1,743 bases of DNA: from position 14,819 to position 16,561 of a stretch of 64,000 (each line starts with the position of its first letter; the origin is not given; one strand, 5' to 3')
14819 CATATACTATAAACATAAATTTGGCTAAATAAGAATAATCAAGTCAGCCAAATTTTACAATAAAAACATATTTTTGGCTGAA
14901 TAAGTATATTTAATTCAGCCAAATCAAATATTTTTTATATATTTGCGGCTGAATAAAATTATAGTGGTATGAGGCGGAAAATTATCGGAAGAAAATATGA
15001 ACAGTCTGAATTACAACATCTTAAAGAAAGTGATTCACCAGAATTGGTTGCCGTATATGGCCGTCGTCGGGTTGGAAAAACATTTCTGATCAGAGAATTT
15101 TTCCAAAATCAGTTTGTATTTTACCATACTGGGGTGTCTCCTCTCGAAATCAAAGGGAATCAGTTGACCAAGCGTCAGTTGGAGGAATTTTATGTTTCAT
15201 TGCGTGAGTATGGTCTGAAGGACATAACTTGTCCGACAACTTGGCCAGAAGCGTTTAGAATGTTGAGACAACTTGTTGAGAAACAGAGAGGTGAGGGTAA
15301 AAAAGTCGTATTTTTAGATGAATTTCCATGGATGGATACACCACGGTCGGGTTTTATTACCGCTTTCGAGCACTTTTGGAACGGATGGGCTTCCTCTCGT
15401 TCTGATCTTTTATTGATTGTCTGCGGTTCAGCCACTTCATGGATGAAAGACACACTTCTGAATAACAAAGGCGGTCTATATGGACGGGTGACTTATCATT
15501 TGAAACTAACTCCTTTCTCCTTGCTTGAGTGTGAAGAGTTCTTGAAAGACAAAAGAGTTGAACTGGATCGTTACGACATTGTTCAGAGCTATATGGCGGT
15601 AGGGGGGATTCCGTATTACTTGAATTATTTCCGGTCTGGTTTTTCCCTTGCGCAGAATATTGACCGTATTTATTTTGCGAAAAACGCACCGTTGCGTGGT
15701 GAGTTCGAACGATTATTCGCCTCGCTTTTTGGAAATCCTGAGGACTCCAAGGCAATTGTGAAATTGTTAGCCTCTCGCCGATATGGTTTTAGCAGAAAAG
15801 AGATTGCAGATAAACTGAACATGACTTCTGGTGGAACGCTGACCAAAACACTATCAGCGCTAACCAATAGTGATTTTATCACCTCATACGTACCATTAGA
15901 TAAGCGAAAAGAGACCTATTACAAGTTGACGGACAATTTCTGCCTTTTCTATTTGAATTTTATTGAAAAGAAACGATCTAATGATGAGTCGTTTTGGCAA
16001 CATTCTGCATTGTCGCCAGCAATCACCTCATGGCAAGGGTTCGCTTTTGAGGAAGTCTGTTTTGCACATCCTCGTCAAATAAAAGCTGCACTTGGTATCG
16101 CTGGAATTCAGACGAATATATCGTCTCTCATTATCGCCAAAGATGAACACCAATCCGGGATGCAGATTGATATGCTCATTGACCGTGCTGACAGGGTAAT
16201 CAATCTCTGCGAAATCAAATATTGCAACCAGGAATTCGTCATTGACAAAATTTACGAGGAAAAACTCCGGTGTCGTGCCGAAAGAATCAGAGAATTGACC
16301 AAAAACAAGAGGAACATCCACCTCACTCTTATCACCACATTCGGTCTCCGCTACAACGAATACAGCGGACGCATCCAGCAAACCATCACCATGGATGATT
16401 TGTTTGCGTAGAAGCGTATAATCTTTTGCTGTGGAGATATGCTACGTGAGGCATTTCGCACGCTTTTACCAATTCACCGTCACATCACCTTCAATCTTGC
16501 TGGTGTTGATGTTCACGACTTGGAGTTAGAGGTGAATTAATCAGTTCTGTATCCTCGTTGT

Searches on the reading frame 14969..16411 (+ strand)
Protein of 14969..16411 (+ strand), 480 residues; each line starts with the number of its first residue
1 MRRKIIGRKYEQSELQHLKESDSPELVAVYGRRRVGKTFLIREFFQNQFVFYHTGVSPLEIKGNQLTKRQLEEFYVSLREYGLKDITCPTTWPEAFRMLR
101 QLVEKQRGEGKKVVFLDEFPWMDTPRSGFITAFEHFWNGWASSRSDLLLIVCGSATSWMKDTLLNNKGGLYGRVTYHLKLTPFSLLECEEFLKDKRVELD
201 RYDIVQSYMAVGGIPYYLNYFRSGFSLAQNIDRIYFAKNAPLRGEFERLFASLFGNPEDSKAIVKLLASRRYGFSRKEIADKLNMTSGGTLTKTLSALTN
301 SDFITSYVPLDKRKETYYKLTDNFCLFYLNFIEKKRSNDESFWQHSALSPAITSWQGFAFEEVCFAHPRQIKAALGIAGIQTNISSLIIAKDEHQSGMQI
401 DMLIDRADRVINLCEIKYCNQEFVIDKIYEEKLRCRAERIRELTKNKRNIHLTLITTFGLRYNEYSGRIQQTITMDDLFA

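Call 40: find_encoding_contigs(protein=window:14969-16411:+, flank=5000, max_places=10)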
Protein window:14969-16411:+ (480 aa): 10 contigs read that carry it; 5 places shown.
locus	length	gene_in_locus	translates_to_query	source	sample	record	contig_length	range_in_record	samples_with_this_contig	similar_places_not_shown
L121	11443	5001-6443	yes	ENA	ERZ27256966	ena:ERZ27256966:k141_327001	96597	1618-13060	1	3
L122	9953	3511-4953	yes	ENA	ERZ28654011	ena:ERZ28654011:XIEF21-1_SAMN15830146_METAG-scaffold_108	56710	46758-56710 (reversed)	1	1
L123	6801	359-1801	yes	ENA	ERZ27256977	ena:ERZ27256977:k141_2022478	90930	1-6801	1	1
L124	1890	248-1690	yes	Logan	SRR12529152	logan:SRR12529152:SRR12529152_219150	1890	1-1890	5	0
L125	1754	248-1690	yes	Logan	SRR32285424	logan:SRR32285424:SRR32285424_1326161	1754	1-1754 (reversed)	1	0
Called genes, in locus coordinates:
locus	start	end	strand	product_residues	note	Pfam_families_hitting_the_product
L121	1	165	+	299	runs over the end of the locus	PF03331:LpxC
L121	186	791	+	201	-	PF13521:AAA_28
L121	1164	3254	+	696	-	PF03477:ATP-cone, PF13597:NRDD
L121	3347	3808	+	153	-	-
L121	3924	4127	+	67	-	-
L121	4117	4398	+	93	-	PF15738:YafQ_toxin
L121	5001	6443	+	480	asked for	PF01637:ATPase_2, PF13173:AAA_14 (weak)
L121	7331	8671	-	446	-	PF07603:Lcl_C (faint)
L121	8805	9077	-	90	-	PF13443:HTH_26 (weak)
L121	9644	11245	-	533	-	PF03577:Peptidase_C69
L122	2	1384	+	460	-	?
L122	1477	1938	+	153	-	-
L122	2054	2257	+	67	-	-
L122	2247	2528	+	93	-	PF15738:YafQ_toxin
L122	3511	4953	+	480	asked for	PF01637:ATPase_2, PF13173:AAA_14 (weak)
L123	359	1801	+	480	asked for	PF01637:ATPase_2, PF13173:AAA_14 (weak)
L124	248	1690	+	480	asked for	PF01637:ATPase_2, PF13173:AAA_14 (weak)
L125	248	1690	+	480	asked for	PF01637:ATPase_2, PF13173:AAA_14 (weak)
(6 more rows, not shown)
